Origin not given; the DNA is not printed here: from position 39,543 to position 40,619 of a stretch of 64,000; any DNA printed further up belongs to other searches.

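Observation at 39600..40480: GC-rich alpha/beta hydrolase inserted inside the conserved rpsP-KH-trmD / rnc-nudix-nusB-rpmF neighbourhood; second GC-rich patch at 23.45-24.33 kb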

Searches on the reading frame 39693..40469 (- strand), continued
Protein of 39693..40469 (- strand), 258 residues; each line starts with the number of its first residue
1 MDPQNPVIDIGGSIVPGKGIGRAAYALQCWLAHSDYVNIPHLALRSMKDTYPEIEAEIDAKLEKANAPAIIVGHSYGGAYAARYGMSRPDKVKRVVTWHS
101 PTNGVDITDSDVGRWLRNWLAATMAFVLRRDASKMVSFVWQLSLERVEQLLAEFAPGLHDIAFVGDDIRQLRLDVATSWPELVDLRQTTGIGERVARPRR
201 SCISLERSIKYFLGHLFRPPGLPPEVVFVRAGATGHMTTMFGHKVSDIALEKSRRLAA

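Call 53: fold_search(model_id=the predicted structure, library=pdb)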
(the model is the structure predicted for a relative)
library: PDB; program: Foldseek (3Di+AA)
matches with E <= 10: 1875; with E <= 0.001: 1100
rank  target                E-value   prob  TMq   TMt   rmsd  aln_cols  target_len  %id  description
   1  3qit_A                4.3e-08  1.00  0.50  0.47  11.0       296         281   14  Thioesterase Domain From Curacin Biosynthetic Pathway (released 2011-03-09)
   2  1r1d_A                4.5e-08  1.00  0.52  0.55   7.9       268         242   13  Structure of a Carboxylesterase from Bacillus stearothermophilus (released 2004-03-02)
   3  8ilt_D                1.6e-07  1.00  0.49  0.51   7.8       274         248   12  Crystal structure of Est30 (released 2024-03-06)
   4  8ilt_C                2.3e-07  1.00  0.53  0.54   7.4       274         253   10  Crystal structure of Est30 (released 2024-03-06)
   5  7ebo_B                2.8e-07  1.00  0.52  0.55   7.1       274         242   13  Crystal structure of a feruloyl esterase LP_0796 from Lactobacillus plantarum (released 2022-08-03)
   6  2xt0                  2.8e-07  1.00  0.52  0.47   9.8       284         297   14  Dehalogenase DPpA from Plesiocystis pacifica SIR-I (released 2011-08-10)
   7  4diu                  3.0e-07  1.00  0.56  0.59   7.3       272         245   12  Crystal Structure of Engineered Protein. Northeast Structural Genomics Consortium Target OR94 (released 2012-04-11)
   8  1tqh                  3.0e-07  1.00  0.52  0.55   7.9       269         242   12  Covalent Reaction intermediate Revealed in Crystal Structure of the Geobacillus stearothermophilus Carboxylesterase Est3 (released 2004-09-28)
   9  9jux_A                3.6e-07  1.00  0.54  0.58   7.8       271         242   12  Crystal structure of hyperthermostable carboxylesterase from Anoxybacillus geothermalis D9 (released 2025-10-15)
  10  3pe6                  4.0e-07  1.00  0.51  0.47   9.6       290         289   14  Crystal Structure of a soluble form of human MGLL in complex with an inhibitor (released 2011-03-02)
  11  8g0n                  4.3e-07  1.00  0.57  0.60   6.0       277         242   11  FphI, Staphylococcus aureus fluorophosphonate-binding serine hydrolases I, apo form (released 2024-02-14)
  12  4f0j                  5.1e-07  1.00  0.38  0.33  11.6       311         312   14  Crystal structure of a probable hydrolytic enzyme (PA3053) from Pseudomonas aeruginosa PAO1 at 1.50 A resolution (released 2012-07-04)
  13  7prm                  5.4e-07  1.00  0.52  0.47   9.5       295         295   13  CRYSTAL STRUCTURE OF HUMAN MONOGLYCERIDE LIPASE WITH COMPOUND 13 (released 2022-02-16)
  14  2y6v_B                5.4e-07  1.00  0.49  0.37   9.8       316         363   10  Peroxisomal alpha-beta-hydrolase Lpx1 (Yor084w) from Saccharomyces cerevisiae (crystal form I) (released 2011-07-13)
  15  8ftp_A                6.9e-07  1.00  0.54  0.57   6.2       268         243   13  FphH, Staphylococcus aureus fluorophosphonate-binding serine hydrolases H, apo form (released 2023-10-11)
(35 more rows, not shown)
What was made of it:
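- On Alpha/beta-hydrolase fold superfamily: More than 1000 PDB matches at E<=1e-3, all alpha/beta hydrolases among the top 50 (call 53).
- Closest known: Capped carboxylesterases and monoacylglycerol lipases. Same: Best Foldseek matches: probability 1.0, TM 0.5-0.57, core plus helical cap (call 53).
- Foldseek finds capped carboxylesterases and monoacylglycerol lipases (call 53).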

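Call 55: search_dna_similar(query=window:39693-40469:-, collection=phages, mode=protein, max_evalue=0.001, max_rows=10)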
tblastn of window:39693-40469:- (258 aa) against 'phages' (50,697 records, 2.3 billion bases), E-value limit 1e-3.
No match.

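Call 56: search_dna_similar(query=window:39693-40469:-, collection=plasmids, mode=protein, max_evalue=0.001, max_rows=10)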
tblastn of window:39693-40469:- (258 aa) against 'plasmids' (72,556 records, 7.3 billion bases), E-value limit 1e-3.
No match.
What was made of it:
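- On Recently acquired genomic island: No phage or plasmid similarity (calls 55, 56).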

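Call 57: find_encoding_contigs(protein=P0006, flank=8000, max_places=3)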
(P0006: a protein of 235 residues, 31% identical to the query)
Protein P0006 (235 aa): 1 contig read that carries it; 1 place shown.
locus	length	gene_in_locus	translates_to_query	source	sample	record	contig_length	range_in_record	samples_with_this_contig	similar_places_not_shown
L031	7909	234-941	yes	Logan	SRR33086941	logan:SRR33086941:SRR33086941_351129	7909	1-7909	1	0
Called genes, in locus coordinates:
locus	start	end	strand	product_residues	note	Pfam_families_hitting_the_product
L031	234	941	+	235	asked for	PF00561:Abhydrolase_1 (weak)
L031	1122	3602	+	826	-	PF02463:SMC_N, PF13175:AAA_15, PF13304:AAA_21 (weak), PF13476:AAA_23, PF13555:AAA_29 (weak), PF13304:AAA_21 (weak)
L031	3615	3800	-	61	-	-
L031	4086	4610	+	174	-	PF00886:Ribosomal_S16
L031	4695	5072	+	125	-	PF13083:KH_KhpA-B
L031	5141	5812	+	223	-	PF01746:tRNA_m1G_MT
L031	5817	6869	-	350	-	PF13354:Beta-lactamase2, PF00144:Beta-lactamase (faint)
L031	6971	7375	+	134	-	PF09055:Sod_Ni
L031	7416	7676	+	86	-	PF10502:Peptidase_S26 (faint)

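Call 58: find_encoding_contigs(protein=P0007, flank=8000, max_places=3)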
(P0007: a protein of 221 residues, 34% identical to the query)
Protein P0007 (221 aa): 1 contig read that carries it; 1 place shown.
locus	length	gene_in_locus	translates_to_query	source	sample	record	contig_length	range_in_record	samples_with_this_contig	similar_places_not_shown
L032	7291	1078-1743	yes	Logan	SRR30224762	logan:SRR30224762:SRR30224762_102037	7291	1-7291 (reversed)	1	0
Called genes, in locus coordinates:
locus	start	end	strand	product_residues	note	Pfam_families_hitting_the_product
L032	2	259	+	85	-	?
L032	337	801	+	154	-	-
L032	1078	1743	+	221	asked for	PF12697:Abhydrolase_6 (weak), PF00561:Abhydrolase_1 (weak)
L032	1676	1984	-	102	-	-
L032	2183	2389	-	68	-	PF13560:HTH_31, PF01381:HTH_3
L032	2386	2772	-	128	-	-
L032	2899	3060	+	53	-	-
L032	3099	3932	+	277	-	-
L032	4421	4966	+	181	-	-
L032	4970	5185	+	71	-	-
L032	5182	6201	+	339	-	-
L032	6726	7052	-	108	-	-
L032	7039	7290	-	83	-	?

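Call 59: find_encoding_contigs(protein=P0010, flank=8000, max_places=3)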
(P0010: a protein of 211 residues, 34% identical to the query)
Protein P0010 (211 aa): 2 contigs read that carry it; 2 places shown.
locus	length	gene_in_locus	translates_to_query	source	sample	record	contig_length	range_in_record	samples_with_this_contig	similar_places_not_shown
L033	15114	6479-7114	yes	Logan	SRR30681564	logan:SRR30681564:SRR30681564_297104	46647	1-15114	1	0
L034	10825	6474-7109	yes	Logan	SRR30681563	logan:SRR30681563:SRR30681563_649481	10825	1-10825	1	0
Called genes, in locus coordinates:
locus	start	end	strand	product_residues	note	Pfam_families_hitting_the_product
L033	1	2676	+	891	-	?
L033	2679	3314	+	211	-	PF03167:UDG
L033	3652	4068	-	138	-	-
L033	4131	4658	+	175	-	PF02620:YceD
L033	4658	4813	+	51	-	PF01783:Ribosomal_L32p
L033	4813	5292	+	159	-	PF01029:NusB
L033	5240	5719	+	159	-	PF00293:NUDIX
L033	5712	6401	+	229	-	PF14622:Ribonucleas_3_3, PF00636:Ribonuclease_3, PF22892:DSRM_MRPL44, PF00035:dsrm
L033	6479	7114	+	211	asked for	-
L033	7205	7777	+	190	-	PF00886:Ribosomal_S16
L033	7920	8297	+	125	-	PF13083:KH_KhpA-B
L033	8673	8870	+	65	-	-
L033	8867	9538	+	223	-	PF01746:tRNA_m1G_MT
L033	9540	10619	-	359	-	PF13354:Beta-lactamase2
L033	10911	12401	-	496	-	PF00239:Resolvase, PF07508:Recombinase, PF13408:Zn_ribbon_recom (weak)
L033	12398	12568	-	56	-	-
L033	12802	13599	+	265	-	-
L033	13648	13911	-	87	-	PF23907:DUF7249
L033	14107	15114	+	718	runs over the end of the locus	PF03235:GmrSD_N, PF07510:GmrSD_C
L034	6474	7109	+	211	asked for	-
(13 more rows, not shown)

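Call 60: find_encoding_contigs(protein=P0013, flank=8000, max_places=3)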
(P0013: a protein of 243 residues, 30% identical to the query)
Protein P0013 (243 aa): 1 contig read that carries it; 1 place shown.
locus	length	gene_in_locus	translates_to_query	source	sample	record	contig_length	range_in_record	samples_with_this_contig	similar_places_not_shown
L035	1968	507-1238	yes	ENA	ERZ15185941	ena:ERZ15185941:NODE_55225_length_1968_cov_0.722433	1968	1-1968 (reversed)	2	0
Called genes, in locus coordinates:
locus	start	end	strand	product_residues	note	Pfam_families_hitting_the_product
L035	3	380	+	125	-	?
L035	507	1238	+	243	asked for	PF12697:Abhydrolase_6 (weak), PF12146:Hydrolase_4 (weak), PF00561:Abhydrolase_1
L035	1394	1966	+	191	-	?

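Call 63: search_protein_families(library=phrogs, proteins=[L032:334-801:+, L032:2386-2772:-, L032:3081-3932:+, L032:4304-4966:+, L032:5182-6201:+, L032:6726-7052:-, L032:5-259:+, L032:1676-2170:-], max_evalue=0.01)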
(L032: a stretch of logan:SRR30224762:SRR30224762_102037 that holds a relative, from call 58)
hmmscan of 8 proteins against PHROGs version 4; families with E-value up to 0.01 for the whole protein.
L032:334-801:+ (155 aa): 1 family
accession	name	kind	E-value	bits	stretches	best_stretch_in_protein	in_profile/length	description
phrog_10659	-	unknown function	4.4e-08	34.7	1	131-155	77-101/101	-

L032:2386-2772:- (128 aa): 0 families

L032:3081-3932:+ (283 aa): 0 families

L032:4304-4966:+ (220 aa): 0 families

L032:5182-6201:+ (339 aa): 1 family
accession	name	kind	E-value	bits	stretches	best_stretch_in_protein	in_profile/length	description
phrog_1069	-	unknown function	0.0029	17.8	1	166-249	106-188/425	-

L032:6726-7052:- (108 aa): 0 families

L032:5-259:+ (84 aa): 0 families

L032:1676-2170:- (164 aa): 0 families

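Call 64: search_dna_similar(query=L032:5182-6201:+, collection=phages, mode=protein, max_evalue=0.001, max_rows=8)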
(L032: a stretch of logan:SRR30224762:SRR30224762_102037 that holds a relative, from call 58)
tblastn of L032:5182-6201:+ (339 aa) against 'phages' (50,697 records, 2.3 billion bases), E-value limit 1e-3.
No match.

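Call 65: search_dna_similar(query=L032:3081-3932:+, collection=plasmids, mode=protein, max_evalue=0.001, max_rows=8)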
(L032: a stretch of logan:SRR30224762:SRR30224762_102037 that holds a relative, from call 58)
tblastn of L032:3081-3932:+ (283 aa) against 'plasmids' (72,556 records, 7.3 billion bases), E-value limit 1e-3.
No match.

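Call 72: search_protein_families(library=phrogs, proteins=[window:39693-40469:-], max_evalue=0.01)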
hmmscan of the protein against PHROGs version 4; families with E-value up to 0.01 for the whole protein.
window:39693-40469:- (258 aa): 2 families
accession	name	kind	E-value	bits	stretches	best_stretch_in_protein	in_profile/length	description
phrog_789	-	other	0.00038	20.2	1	60-103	413-456/637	esterase/lipase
phrog_21992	-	other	0.0029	18.4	1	27-82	57-115/213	esterase/lipase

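Call 78: search_protein_families(library=padloc, proteins=[window:39693-40469:-, L031:1122-3602:+, L025:3321-4133:+], max_evalue=0.01)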
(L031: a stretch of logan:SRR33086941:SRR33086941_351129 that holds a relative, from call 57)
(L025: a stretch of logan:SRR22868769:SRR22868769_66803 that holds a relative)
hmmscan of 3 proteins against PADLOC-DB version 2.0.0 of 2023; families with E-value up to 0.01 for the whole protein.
window:39693-40469:- (258 aa): 0 families

L031:1122-3602:+ (826 aa): 51 families (the best 25 are shown)
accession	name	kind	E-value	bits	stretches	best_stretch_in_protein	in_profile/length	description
PDLC04135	mad3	-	4e-65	218.8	2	480-819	69-355/374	mads_3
PDLC03859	LmuB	-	8.4e-20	69.5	2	425-789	297-586/611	-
PDLC02980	AriA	-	2.6e-17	61.8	2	660-792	220-303/304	-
PDLC02335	AbiLi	-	1.5e-15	55.1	2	3-47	50-99/326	AbiLi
PDLC02979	AriA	-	2.4e-14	51.9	1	1-518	1-265/373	-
PDLC00096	GajA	-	5.7e-14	49.7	1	1-95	1-93/630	AAA ATPase domain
PDLC00091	GajA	-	6.4e-13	46.4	1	1-96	1-95/627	AAA ATPase domain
PDLC03865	LmuB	-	1.6e-11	41.2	2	4-87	4-89/1007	-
PDLC00071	GajA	-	5.2e-11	40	1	1-97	1-93/588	AAA ATPase domain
PDLC00580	JetC3|JetC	-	1e-10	38.6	1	143-399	160-419/1068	DUF3584 domain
PDLC04176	HEC-01A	-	6.5e-10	36.9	1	1-95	1-97/371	-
PDLC00099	GajA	-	8.4e-10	36.2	1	1-59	1-64/626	AAA ATPase domain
PDLC00279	PtuA1|PtuA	-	1.5e-09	35.5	2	1-70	4-71/416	AAA ATPase domain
PDLC02668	DndD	-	4.8e-09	33.7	2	438-743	264-576/659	DndD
PDLC00080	GajA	-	6.9e-09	33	1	1-60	1-66/622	AAA ATPase domain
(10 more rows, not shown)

L025:3321-4133:+ (270 aa): 0 families

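Call 79: search_protein_families(library=ncbifam, proteins=[window:39693-40469:-, L031:1122-3602:+, L025:3321-4133:+], max_evalue=0.001)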
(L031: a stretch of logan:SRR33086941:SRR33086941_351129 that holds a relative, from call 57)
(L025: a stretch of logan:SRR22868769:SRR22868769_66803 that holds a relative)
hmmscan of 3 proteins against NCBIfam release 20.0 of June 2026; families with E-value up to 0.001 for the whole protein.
window:39693-40469:- (258 aa): 1 family
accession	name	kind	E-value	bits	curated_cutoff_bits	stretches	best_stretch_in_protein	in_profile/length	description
TIGR01738.1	bioH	equivalog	0.00016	21.4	206.95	1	53-100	51-98/245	pimeloyl-ACP methyl ester esterase BioH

L031:1122-3602:+ (826 aa): 36 families (the best 25 are shown)
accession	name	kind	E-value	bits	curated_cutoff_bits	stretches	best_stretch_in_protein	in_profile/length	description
TIGR02168.1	SMC_prok_B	equivalog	6.1e-186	620.4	567.35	3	2-505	1-512/1181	chromosome segregation protein SMC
TIGR02169.1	SMC_prok_A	equivalog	6.6e-104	348.7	729.4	2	2-486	1-500/1165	chromosome segregation protein SMC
NF003034.1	PRK03918.1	equivalog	1.9e-27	95.7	700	2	1-591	1-567/878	DNA double-strand break repair ATPase Rad50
NF002244.0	PRK01156.1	equivalog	2.7e-18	65.5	847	2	1-273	1-269/895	DNA double-strand break repair ATPase Rad50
NF002572.0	PRK02224.1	equivalog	6.4e-18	64.4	1087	1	1-667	1-601/888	DNA double-strand break repair ATPase Rad50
NF045780.1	TrlF_fam_ATP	equivalog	1.2e-17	64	350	1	10-398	297-682/944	TrlF family AAA-like ATPase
NF045487.1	ASRP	equivalog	1.2e-17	63.8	300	1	280-786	116-589/593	archaea-specific SMC-related protein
NF041034.1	Rad50_Sulf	equivalog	2.1e-13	49.1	1000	2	429-793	490-849/872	DNA double-strand break repair ATPase Rad50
TIGR00634.1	recN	equivalog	5.8e-13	48.6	407.85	1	3-381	2-379/563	DNA repair protein RecN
NF041035.1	Rad50_Halo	equivalog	6.9e-13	47.9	1000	1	1-665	1-663/883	DNA double-strand break repair ATPase Rad50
TIGR04521.1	ECF_ATPase_2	equivalog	2.9e-09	36.4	330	1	723-792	141-208/279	energy-coupling factor transporter ATPase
NF040873.1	AztA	equivalog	1.5e-08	34.4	220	1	722-795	115-185/191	zinc ABC transporter ATP-binding protein AztA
TIGR03608.1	L_ocin_972_ABC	subfamily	1.7e-08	34.2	254.85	1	724-795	132-200/206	putative bacteriocin export ABC transporter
TIGR04520.1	ECF_ATPase_1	equivalog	2.5e-08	33.7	315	1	725-796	135-204/269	energy-coupling factor transporter ATPase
TIGR01978.1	sufC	equivalog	9.7e-08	31.7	212.8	0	727-793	145-208/243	Fe-S cluster assembly ATPase SufC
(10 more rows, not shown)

L025:3321-4133:+ (270 aa): 1 family
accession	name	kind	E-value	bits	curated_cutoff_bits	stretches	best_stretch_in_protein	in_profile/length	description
TIGR01738.1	bioH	equivalog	0.0003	20.5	206.95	1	36-97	35-96/245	pimeloyl-ACP methyl ester esterase BioH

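Call 80: search_protein_families(library=pfam, proteins=[L028:5259-6074:+], max_evalue=0.001)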
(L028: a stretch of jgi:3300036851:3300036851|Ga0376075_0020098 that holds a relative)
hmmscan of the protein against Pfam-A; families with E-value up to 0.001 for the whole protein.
L028:5259-6074:+ (272 aa): 7 families
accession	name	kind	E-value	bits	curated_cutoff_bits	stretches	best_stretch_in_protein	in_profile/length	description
PF02463.25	SMC_N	-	6.9e-36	124.2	40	1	2-136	1-135/220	RecF/RecN/SMC N terminal domain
PF13476.12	AAA_23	-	1.2e-18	68.9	27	1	5-259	1-197/201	AAA domain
PF13175.12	AAA_15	-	2.7e-08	34.3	32.1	1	1-51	1-50/374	AAA ATPase domain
PF13304.12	AAA_21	-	2.4e-07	31.6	27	1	26-114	1-109/304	AAA domain, putative AbiEii toxin, Type IV TA system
PF13555.12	AAA_29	-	4.6e-07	29.9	27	1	3-47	1-45/61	P-loop containing region of AAA domain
PF13514.12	AAA_27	-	0.00035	20.6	22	0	1-45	1-47/206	AAA domain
PF00005.33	ABC_tran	-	0.00088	20.3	25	0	25-45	12-32/137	ABC transporter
